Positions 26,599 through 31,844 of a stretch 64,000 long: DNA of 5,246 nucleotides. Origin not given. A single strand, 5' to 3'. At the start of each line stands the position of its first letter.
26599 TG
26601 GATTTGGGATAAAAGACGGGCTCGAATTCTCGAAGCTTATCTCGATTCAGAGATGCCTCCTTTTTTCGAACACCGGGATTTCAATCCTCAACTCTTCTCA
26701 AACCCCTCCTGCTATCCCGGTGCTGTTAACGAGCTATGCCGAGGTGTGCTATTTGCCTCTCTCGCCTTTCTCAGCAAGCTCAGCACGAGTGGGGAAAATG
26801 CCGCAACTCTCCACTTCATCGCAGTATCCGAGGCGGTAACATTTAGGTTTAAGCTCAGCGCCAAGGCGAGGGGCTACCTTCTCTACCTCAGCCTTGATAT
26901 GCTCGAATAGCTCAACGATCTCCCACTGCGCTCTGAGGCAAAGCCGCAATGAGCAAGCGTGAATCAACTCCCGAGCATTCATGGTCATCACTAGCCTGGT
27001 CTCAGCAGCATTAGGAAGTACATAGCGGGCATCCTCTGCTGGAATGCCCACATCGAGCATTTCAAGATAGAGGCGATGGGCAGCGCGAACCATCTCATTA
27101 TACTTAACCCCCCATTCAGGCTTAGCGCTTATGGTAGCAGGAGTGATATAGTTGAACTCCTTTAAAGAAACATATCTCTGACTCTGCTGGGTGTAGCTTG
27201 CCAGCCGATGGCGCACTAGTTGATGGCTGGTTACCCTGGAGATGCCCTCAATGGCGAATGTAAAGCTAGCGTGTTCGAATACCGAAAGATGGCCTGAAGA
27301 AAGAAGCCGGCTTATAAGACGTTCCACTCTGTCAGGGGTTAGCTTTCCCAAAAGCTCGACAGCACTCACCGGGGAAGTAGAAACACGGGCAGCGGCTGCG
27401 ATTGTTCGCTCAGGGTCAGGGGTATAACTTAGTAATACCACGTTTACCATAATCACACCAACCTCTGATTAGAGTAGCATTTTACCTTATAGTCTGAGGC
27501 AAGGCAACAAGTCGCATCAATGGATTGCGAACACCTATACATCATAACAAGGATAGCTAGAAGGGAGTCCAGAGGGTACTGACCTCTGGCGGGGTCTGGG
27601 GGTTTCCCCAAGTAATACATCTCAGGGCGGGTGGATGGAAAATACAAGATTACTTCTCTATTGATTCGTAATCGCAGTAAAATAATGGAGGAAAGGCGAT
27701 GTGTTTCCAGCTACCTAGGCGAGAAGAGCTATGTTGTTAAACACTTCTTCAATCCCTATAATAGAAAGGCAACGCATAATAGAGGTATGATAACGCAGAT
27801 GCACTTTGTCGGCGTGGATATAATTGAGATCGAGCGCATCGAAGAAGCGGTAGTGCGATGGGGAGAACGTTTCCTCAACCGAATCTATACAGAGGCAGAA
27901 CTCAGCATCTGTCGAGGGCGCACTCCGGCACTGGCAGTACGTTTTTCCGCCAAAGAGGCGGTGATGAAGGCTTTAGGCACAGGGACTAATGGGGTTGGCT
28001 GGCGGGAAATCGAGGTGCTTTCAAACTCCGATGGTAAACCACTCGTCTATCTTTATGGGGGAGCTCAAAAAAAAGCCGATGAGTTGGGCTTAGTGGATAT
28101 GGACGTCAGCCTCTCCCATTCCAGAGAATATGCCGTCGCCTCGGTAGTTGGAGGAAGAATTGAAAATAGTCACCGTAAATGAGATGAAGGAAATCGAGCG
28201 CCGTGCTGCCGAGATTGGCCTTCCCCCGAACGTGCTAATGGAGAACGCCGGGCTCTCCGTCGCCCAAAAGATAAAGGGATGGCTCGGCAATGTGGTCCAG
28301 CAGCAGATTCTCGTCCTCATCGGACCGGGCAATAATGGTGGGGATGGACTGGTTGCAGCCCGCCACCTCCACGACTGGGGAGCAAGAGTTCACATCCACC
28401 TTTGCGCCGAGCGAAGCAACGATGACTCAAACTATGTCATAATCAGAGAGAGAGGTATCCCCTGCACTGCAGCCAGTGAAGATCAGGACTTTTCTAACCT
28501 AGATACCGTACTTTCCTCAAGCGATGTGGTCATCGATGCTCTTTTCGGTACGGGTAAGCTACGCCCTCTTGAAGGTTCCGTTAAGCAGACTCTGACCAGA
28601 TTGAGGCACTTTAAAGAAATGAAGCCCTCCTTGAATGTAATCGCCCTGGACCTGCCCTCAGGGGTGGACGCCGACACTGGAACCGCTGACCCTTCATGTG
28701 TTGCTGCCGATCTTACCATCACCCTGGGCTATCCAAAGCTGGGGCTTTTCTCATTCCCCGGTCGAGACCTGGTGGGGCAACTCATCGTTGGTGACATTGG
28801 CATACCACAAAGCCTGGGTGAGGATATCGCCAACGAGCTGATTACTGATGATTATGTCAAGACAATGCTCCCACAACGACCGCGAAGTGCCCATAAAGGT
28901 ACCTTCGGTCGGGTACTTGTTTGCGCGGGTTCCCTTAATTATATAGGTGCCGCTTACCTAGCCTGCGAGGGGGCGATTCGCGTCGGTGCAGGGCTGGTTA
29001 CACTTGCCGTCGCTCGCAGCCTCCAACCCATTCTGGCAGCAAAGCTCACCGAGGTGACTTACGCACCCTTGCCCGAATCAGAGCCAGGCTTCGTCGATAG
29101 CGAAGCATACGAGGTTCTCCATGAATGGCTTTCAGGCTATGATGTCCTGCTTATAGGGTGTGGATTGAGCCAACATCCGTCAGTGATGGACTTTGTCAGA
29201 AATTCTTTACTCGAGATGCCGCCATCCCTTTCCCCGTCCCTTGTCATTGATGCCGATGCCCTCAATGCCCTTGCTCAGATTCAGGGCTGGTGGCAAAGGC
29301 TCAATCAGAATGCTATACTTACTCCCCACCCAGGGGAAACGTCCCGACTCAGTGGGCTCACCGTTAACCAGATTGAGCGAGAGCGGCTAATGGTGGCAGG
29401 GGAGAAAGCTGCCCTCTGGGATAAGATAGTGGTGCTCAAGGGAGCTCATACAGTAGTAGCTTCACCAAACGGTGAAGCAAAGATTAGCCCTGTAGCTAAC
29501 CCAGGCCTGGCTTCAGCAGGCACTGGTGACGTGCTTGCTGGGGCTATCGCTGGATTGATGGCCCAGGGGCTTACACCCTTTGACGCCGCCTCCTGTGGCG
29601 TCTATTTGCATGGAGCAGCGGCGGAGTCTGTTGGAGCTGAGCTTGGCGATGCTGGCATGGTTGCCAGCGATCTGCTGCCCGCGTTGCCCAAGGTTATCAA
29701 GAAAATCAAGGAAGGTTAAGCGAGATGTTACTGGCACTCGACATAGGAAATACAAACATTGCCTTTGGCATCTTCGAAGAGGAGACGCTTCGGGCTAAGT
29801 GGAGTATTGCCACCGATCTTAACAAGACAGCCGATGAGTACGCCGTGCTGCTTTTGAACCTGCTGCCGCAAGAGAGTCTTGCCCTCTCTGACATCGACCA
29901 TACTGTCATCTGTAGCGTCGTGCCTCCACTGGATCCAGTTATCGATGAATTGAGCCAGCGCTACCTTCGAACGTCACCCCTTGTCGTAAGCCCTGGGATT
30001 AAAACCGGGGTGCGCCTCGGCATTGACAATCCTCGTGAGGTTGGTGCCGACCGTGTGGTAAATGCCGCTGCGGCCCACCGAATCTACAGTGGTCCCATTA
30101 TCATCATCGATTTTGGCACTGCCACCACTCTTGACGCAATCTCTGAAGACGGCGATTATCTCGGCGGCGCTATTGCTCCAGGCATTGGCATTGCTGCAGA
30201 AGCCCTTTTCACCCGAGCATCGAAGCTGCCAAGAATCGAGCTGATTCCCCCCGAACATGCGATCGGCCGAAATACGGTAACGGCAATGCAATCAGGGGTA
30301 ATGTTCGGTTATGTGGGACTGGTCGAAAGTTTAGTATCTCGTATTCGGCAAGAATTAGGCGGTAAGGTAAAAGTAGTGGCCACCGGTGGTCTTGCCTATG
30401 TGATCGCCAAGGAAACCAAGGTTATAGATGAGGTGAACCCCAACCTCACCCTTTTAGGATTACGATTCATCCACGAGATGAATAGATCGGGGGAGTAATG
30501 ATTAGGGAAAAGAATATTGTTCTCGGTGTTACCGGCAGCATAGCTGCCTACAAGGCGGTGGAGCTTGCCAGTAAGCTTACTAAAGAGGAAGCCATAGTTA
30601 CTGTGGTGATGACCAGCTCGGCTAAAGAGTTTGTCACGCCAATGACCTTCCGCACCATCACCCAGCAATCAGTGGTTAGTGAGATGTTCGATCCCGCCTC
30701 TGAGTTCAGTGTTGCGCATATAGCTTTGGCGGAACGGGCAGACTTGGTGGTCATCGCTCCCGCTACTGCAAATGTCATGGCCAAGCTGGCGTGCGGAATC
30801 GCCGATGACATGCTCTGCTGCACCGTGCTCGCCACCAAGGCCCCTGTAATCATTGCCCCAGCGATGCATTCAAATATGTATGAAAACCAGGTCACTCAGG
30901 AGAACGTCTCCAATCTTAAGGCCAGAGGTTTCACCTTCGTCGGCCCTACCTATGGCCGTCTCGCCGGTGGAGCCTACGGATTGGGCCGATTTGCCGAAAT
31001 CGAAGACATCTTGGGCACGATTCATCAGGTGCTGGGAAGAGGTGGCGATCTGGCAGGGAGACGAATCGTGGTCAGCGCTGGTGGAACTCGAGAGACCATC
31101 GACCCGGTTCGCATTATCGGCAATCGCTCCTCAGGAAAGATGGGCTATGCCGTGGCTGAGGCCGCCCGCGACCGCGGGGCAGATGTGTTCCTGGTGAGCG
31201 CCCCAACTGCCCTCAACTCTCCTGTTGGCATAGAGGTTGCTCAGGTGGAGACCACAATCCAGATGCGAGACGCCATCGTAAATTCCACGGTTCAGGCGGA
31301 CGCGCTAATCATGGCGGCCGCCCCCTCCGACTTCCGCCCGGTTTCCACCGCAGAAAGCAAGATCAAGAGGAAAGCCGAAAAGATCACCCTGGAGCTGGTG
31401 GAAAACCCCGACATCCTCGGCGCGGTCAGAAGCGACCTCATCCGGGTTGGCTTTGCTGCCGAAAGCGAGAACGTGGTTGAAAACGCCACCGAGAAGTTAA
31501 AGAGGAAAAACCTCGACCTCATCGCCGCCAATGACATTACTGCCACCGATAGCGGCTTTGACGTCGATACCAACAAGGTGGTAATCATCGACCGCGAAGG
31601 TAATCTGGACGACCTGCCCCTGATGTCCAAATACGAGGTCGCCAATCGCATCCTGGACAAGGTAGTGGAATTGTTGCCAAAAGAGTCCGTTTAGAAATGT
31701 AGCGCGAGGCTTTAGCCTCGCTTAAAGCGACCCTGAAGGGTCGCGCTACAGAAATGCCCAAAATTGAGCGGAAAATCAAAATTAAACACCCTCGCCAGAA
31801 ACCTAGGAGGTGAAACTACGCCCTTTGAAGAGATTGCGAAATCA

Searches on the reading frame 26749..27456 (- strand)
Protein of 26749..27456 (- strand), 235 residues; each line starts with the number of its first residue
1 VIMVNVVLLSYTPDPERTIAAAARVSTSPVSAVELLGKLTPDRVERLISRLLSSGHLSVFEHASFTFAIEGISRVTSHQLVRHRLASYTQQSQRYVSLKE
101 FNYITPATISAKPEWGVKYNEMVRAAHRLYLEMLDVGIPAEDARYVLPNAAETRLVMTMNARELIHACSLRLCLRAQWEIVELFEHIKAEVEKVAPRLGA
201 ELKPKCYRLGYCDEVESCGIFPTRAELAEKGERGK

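Call 11: search_protein_families(library=pfam, proteins=[window:26749-27456:-], max_evalue=0.001)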
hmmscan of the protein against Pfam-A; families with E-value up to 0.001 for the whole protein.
window:26749-27456:- (235 aa): 1 family
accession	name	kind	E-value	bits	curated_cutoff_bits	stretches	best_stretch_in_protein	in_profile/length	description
PF02511.20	Thy1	-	1.9e-69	233.7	24.8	1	8-196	2-190/191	Thymidylate synthase complementing protein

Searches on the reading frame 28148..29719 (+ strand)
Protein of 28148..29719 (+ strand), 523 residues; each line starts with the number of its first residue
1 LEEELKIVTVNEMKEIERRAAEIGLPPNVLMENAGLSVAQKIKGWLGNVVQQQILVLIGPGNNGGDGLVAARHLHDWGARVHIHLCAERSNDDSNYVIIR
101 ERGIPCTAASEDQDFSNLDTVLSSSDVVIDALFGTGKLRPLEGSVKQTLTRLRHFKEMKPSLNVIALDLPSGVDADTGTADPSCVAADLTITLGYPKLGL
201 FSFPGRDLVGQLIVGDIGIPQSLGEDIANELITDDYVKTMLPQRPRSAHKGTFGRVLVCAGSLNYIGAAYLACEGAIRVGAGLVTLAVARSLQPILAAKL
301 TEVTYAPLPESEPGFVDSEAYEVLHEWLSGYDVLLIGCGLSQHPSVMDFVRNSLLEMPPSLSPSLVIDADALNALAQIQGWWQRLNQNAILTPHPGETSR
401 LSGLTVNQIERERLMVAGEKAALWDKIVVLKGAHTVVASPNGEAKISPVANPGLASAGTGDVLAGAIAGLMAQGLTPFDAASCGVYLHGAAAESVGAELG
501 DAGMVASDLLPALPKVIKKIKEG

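Call 50: search_protein_families(library=pfam, proteins=[window:28148-29719:+], max_evalue=0.0001)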
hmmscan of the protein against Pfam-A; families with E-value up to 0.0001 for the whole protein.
window:28148-29719:+ (523 aa): 3 families
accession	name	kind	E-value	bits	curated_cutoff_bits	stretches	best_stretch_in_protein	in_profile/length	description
PF01256.23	Carb_kinase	-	2.6e-55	188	27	1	256-514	1-241/242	NAD(P)H-hydrate dehydratase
PF03853.21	YjeF_N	-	7e-41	140.4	24.9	1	29-199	3-169/169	YjeF-related protein N-terminus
PF08543.17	Phos_pyr_kin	-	4.9e-05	23.2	27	1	385-493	117-234/246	Phosphomethylpyrimidine kinase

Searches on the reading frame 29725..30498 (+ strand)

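Call 50: search_protein_families(library=pfam, proteins=[window:29725-30498:+], max_evalue=0.0001)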
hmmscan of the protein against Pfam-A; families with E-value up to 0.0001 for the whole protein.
window:29725-30498:+ (257 aa): 1 family
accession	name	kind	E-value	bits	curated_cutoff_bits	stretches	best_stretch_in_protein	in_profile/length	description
PF03309.20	Pan_kinase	-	2.8e-75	253.1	24.7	1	2-206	1-205/205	Type III pantothenate kinase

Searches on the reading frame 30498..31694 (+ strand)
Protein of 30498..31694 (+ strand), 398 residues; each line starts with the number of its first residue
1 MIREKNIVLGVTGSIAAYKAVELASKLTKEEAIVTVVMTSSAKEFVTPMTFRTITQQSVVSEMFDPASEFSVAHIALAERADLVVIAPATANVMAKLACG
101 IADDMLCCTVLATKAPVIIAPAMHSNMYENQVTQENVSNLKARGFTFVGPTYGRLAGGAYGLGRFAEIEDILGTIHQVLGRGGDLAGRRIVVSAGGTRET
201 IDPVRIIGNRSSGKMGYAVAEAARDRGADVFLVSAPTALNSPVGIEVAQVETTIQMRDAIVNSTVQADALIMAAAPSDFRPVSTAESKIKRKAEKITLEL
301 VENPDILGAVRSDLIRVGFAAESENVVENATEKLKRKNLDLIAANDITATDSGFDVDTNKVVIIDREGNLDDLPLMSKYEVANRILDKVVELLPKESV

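Call 50: search_protein_families(library=pfam, proteins=[window:30498-31694:+], max_evalue=0.0001)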
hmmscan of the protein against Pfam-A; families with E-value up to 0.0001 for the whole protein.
window:30498-31694:+ (398 aa): 2 families
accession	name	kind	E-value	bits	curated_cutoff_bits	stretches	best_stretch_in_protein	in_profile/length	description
PF04127.22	DFP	-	2.5e-66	223.5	22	1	185-364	1-186/186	DNA/pantothenate metabolism flavoprotein C-terminal domain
PF02441.25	Flavoprotein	-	3.5e-36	124.7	22.7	1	5-178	1-161/162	Flavoprotein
